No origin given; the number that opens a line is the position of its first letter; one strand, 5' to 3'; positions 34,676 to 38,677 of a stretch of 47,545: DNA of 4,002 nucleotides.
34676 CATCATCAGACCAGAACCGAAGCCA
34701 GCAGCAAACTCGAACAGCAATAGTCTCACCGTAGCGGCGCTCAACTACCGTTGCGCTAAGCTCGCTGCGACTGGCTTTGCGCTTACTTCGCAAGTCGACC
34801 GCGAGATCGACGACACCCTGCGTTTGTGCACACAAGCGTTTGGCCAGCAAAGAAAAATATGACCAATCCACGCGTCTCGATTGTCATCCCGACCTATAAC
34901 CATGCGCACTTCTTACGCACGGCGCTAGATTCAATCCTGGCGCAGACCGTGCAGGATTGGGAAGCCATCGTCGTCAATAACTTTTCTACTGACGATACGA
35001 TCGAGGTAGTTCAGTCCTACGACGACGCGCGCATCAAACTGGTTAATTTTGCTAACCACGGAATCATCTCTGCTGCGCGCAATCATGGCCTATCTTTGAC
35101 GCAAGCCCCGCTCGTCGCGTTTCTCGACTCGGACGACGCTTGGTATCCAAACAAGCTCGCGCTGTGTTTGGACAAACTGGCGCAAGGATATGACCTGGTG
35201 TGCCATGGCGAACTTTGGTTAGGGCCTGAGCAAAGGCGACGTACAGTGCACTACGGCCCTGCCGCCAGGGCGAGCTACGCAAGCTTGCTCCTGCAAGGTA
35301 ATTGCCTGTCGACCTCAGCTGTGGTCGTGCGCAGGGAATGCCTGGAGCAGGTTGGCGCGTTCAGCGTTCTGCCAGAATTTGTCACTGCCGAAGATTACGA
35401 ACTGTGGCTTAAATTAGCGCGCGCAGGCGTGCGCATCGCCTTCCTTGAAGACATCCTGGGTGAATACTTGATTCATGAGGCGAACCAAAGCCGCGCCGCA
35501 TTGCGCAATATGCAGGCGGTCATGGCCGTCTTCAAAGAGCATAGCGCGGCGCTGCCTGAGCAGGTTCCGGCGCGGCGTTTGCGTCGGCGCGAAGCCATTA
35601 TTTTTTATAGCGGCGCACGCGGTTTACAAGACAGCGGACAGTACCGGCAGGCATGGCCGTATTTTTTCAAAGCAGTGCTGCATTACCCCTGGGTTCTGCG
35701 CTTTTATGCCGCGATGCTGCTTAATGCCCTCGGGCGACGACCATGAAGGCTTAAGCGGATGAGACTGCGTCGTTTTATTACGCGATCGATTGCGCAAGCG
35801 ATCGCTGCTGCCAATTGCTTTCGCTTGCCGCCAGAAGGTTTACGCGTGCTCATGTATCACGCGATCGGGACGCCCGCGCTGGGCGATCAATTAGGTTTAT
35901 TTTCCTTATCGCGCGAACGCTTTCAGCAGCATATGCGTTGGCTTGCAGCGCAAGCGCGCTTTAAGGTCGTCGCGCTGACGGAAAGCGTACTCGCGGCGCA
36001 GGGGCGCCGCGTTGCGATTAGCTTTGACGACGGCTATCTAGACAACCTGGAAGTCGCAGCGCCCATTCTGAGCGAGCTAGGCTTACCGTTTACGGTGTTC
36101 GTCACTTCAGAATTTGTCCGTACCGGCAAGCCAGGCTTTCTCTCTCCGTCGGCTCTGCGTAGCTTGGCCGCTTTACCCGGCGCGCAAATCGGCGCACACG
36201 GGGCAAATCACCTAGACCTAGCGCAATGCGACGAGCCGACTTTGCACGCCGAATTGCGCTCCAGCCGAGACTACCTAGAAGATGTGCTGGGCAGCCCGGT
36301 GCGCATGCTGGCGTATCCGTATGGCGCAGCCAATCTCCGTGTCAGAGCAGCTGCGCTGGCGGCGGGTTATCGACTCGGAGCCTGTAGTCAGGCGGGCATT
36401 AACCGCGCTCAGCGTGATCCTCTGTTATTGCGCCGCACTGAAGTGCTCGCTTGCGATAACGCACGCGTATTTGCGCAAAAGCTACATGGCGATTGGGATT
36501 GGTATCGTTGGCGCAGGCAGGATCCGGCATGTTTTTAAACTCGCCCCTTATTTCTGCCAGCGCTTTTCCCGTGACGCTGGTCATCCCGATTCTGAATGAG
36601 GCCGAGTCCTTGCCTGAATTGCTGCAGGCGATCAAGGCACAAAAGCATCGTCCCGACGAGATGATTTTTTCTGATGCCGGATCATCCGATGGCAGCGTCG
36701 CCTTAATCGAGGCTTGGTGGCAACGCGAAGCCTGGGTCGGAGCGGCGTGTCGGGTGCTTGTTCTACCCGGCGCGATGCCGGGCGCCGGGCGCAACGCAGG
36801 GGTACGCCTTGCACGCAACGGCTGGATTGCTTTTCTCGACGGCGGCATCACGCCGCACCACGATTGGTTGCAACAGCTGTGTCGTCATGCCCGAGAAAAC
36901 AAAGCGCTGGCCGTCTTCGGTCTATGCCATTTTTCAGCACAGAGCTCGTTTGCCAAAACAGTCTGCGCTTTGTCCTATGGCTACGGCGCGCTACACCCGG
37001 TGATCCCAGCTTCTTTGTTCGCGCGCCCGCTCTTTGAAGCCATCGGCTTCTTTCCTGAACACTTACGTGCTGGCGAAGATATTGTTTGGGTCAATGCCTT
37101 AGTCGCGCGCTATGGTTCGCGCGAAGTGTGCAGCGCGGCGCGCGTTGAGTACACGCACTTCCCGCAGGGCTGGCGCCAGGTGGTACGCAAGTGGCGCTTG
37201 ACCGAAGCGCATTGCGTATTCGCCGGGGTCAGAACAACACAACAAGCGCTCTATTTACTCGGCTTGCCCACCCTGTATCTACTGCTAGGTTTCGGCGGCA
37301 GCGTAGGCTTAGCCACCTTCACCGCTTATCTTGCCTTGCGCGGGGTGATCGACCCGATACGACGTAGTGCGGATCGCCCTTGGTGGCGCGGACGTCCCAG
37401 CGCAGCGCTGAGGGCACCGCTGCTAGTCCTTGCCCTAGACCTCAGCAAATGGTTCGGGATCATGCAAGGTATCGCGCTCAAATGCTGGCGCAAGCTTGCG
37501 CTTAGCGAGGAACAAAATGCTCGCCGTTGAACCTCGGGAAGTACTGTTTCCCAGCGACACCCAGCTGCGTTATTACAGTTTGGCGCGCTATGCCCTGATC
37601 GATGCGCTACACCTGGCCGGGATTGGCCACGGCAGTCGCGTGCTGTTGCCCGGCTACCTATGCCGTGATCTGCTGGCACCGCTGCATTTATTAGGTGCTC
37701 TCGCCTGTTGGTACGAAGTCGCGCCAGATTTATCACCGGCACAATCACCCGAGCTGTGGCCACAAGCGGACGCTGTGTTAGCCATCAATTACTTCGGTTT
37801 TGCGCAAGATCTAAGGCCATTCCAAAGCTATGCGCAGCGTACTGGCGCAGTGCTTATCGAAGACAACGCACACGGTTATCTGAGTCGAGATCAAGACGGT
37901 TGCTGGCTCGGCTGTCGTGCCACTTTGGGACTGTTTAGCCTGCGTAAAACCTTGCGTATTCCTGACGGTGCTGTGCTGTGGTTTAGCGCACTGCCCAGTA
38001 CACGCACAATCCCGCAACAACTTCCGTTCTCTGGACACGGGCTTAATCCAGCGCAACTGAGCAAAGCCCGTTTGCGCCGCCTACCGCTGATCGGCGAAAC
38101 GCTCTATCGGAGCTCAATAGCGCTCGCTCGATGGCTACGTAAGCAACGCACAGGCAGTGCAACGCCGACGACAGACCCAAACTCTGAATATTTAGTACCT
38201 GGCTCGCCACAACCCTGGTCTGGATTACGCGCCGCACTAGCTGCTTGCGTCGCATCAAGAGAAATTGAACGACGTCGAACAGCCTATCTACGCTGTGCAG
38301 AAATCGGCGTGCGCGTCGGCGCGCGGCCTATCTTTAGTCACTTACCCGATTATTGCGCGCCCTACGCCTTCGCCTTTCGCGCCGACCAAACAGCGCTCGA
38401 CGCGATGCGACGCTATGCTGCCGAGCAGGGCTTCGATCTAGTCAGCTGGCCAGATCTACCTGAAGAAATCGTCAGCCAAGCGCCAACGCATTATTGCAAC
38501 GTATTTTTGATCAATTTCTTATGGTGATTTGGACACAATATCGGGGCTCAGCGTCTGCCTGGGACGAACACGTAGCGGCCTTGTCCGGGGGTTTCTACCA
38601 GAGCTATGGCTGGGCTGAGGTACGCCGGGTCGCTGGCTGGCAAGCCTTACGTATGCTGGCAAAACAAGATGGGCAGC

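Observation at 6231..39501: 33-kb NulO-rich glycan operon with no recognisable Wzx/Wzy/Wzz, ligase, initiating transferase or Kps/Wzm-Wzt machinery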

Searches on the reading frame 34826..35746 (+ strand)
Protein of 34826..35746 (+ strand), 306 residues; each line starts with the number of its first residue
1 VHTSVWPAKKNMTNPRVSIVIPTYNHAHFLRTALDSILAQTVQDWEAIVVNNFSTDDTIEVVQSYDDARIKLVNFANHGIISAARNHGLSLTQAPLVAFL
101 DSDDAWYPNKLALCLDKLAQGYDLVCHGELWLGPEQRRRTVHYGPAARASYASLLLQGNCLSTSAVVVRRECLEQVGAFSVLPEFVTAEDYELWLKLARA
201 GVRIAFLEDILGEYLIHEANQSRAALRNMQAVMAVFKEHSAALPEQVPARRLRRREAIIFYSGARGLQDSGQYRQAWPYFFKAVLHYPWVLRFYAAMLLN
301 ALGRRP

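Call 5: search_protein_families(library=pfam, proteins=[window:34826-35746:+], max_evalue=0.01)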
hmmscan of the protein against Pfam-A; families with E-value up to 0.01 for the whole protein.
window:34826-35746:+ (306 aa): 5 families
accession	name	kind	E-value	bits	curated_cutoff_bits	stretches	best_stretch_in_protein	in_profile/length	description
PF00535.33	Glycos_transf_2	-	3.5e-29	102.3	23.3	1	18-138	1-124/168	Glycosyl transferase family 2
PF13641.12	Glyco_tranf_2_3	-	2.5e-23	83.7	27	1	15-216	1-209/230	Glycosyltransferase like family 2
PF10111.15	Glyco_tranf_2_2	-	7.4e-13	49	27.3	1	18-115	1-103/276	Glycosyltransferase like family 2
PF13632.12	Glyco_trans_2_3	-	3.9e-08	33.8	27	1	97-248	2-129/198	Glycosyl transferase family group 2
PF13506.12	Glyco_transf_21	-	2.2e-06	27.7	21.7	1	87-218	24-158/174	Glycosyl transferase family 21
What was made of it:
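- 34826..35746 (+): GT2 glycosyltransferase, soluble. Pfam Glycos_transf_2 at 102 bits (call 5).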

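Call 8: search_protein_families(library=ncbifam, proteins=[window:34826-35746:+], max_evalue=0.01)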
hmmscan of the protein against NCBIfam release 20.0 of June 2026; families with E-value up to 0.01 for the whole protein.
window:34826-35746:+ (306 aa): 29 families (the best 25 are shown)
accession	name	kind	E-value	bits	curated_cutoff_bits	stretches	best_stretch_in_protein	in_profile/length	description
NF047683.1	TeichurnBiosyTuaG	equivalog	1.7e-31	109.8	400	1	13-236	4-225/252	teichuronic acid biosynthesis protein TuaG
NF007482.0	PRK10073.1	equivalog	1.1e-22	80.5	423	1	13-115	4-107/334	glycosyltransferase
NF041875.1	EPS_EpsD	equivalog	1.5e-22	80.5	370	1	17-222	1-211/325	exopolysaccharide biosynthesis glycosyltransferase EpsD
NF053739.1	GlytfEpsEBac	equivalog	8.7e-20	70.8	450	1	15-221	1-207/265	glycosyltransferase EpsE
TIGR03965.1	mycofact_glyco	equivalog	6.6e-18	64.8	280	1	11-205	71-271/467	mycofactocin biosynthesis glycosyltransferase MftF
NF050050.1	ProtGlycPglI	equivalog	1e-16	61.2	500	1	15-125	2-115/306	GalNAc(5)-diNAcBac-PP-undecaprenol beta-1,3-glucosyltransferase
NF007453.0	PRK10018.1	equivalog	4.3e-15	56.1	382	1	13-131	4-132/280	colanic acid biosynthesis glycosyltransferase WcaA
NF038302.1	EPS_HpsE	equivalog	4.8e-15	55.3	300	1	17-107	3-100/307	hormogonium polysaccharide biosynthesis glycosyltransferase HpsE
TIGR04017.1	WcaA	equivalog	1e-14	54.8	495.75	1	13-134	3-134/279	colanic acid biosynthesis glycosyltransferase WcaA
TIGR04283.1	glyco_like_mftF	equivalog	5.3e-12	45.8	182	1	17-208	1-179/221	TIGR04283 family arsenosugar biosynthesis glycosyltransferase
TIGR03937.1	PgaC_IcaA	equivalog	5.9e-12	45.2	422.3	1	9-211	39-247/407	poly-beta-1,6-N-acetyl-D-glucosamine synthase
NF038299.1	EPS_HpsN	equivalog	7.6e-09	35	425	1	15-107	1-95/317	hormogonium polysaccharide biosynthesis glycosyltransferase HpsN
NF041391.1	DPhHxTase_Halo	equivalog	1.5e-08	33.9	375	1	23-161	3-135/213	dolichyl-phosphate hexose transferase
NF045692.1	OglycostaseCruG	equivalog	1.9e-08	33.6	600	1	16-207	42-248/386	2'-O-glycosyltransferase CruG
NF041394.1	GtaseAglG_Halo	equivalog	2.3e-08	33.7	440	1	16-105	2-94/304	glucosyl-dolichyl phosphate glucuronosyltransferase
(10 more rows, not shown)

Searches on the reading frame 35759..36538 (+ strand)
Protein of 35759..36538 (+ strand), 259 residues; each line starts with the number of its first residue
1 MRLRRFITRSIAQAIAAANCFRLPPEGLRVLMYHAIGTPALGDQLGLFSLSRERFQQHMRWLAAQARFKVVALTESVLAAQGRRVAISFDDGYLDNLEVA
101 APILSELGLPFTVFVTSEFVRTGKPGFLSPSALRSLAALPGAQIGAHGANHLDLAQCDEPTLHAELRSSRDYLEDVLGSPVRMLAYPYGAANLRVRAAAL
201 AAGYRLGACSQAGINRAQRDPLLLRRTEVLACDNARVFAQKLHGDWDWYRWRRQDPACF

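Call 6: search_protein_families(library=pfam, proteins=[window:35759-36538:+], max_evalue=0.01)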
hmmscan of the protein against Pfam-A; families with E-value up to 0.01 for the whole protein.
window:35759-36538:+ (259 aa): 1 family
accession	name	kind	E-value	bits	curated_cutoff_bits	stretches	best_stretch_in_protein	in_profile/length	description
PF01522.26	Polysacc_deac_1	-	2.5e-23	82.8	23.1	1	82-206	6-123/124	Polysaccharide deacetylase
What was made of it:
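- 35759..36538 (+): Polysaccharide deacetylase (NodB-type). Pfam Polysacc_deac_1 at 82.8 bits (call 6).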

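Call 84: search_protein_families(library=ncbifam, proteins=[window:35759-36538:+], max_evalue=0.00001)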
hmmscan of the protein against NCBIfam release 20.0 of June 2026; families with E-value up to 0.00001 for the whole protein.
window:35759-36538:+ (259 aa): 5 families
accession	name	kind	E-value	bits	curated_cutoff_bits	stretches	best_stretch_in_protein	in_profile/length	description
TIGR03938.2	deacetyl_PgaB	equivalog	7.4e-12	44.3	321.9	1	27-122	2-103/621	poly-beta-1,6-N-acetyl-D-glucosamine N-deacetylase PgaB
NF050820.1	PolSacchBiosHfsH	equivalog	7.4e-08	32.4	400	1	82-213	33-164/249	oligosaccharide deacetylase HfsH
TIGR04243.1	nodulat_NodB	equivalog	1.4e-07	31.2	240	1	83-204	2-118/197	chitooligosaccharide deacetylase NodB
TIGR03933.1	PIA_icaB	equivalog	4.8e-07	29.6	248.35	0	45-195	30-195/245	intercellular adhesin biosynthesis polysaccharide N-deacetylase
TIGR02764.1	spore_ybaN_pdaB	equivalog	1e-06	28.7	237.4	1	81-205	4-122/191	polysaccharide deacetylase family sporulation protein PdaB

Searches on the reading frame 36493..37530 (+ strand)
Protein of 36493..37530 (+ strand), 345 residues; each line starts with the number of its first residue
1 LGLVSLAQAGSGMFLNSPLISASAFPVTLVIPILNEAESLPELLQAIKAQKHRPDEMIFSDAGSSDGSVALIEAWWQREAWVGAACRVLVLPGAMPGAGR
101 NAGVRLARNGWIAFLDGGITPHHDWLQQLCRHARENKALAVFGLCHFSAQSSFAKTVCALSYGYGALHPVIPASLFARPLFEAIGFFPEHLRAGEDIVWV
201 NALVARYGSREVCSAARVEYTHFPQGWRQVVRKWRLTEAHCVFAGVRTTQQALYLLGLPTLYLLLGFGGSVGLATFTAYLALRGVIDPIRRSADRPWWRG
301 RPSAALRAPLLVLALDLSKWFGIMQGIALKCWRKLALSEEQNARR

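Call 6: search_protein_families(library=pfam, proteins=[window:36493-37530:+], max_evalue=0.01)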
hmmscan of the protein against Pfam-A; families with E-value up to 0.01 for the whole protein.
window:36493-37530:+ (345 aa): 2 families
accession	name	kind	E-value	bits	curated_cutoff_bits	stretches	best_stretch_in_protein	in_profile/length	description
PF00535.33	Glycos_transf_2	-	5.3e-19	69.2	23.3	1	29-149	2-119/168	Glycosyl transferase family 2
PF13641.12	Glyco_tranf_2_3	-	0.00072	20.1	27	1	27-159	3-133/230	Glycosyltransferase like family 2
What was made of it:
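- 36493..37530 (+): GT2 glycosyltransferase with C-terminal hydrophobic segments (about residues 250-285 and 305-335). Pfam Glycos_transf_2 at 69 bits (call 6).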

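Call 8: search_protein_families(library=ncbifam, proteins=[window:36493-37530:+], max_evalue=0.01)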
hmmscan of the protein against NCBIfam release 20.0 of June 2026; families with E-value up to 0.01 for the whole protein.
window:36493-37530:+ (345 aa): 12 families
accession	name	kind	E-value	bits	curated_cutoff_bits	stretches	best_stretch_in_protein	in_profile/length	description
TIGR04283.1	glyco_like_mftF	equivalog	4e-15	56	182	1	28-216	2-180/221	TIGR04283 family arsenosugar biosynthesis glycosyltransferase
TIGR03965.1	mycofact_glyco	equivalog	5e-14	52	280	1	18-204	67-264/467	mycofactocin biosynthesis glycosyltransferase MftF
NF041875.1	EPS_EpsD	equivalog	2.5e-10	40.3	370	1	28-143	2-114/325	exopolysaccharide biosynthesis glycosyltransferase EpsD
NF038302.1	EPS_HpsE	equivalog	1.6e-08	33.9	300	1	27-143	3-121/307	hormogonium polysaccharide biosynthesis glycosyltransferase HpsE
NF007482.0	PRK10073.1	equivalog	9.7e-08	31.4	423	1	26-118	7-95/334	glycosyltransferase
NF047683.1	TeichurnBiosyTuaG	equivalog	1.8e-05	24.5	400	1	27-138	8-116/252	teichuronic acid biosynthesis protein TuaG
TIGR03937.1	PgaC_IcaA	equivalog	6.7e-05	22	422.3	1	26-138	46-155/407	poly-beta-1,6-N-acetyl-D-glucosamine synthase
NF007986.1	PRK10714.1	equivalog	9.3e-05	21.6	529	1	27-74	8-58/316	undecaprenyl-phosphate 4-deoxy-4-formamido-L-arabinose transferase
NF045692.1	OglycostaseCruG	equivalog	0.0003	19.9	600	1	27-79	43-95/386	2'-O-glycosyltransferase CruG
NF050819.1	PolSacchBiosHfsG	equivalog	0.00081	18.6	500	1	28-143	15-127/302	polysaccharide biosynthesis protein HfsG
NF050050.1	ProtGlycPglI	equivalog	0.007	15.8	500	0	28-149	5-123/306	GalNAc(5)-diNAcBac-PP-undecaprenol beta-1,3-glucosyltransferase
NF010496.0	PRK13915.1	equivalog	0.0077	15.3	262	0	27-116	33-124/307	glucosyl-3-phosphoglycerate synthase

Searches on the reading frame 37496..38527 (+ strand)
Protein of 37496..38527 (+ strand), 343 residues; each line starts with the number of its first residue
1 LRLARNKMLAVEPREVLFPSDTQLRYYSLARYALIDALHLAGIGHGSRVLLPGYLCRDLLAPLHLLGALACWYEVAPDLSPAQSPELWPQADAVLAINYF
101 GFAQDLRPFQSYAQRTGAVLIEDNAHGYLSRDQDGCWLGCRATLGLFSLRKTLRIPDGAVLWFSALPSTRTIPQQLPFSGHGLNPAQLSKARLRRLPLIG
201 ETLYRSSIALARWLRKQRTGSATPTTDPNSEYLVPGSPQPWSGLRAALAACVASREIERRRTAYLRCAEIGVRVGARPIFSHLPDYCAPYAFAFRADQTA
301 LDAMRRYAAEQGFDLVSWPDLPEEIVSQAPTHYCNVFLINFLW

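Call 6: search_protein_families(library=pfam, proteins=[window:37496-38527:+], max_evalue=0.01)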
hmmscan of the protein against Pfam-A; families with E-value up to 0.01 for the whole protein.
window:37496-38527:+ (343 aa): 1 family
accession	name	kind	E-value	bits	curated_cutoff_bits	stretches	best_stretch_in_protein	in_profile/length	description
PF01041.23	DegT_DnrJ_EryC1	-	0.00013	21.8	19.8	1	37-148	55-169/360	DegT/DnrJ/EryC1/StrS aminotransferase family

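Call 8: search_protein_families(library=ncbifam, proteins=[window:37496-38527:+], max_evalue=0.01)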
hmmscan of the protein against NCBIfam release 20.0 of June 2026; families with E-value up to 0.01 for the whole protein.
window:37496-38527:+ (343 aa): 3 families
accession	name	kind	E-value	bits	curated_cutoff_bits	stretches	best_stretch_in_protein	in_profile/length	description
NF008687.0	PRK11706.1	equivalog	3.3e-05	22.8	375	1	39-153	64-181/375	dTDP-4-amino-4,6-dideoxygalactose transaminase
NF008658.2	PRK11658.1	equivalog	0.00049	18.9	631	1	40-150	67-179/379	UDP-4-amino-4-deoxy-L-arabinose aminotransferase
TIGR02379.1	ECA_wecE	subfamily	0.0049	15.7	434.85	1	43-153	68-181/376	dTDP-4-amino-4,6-dideoxy-D-glucose transaminase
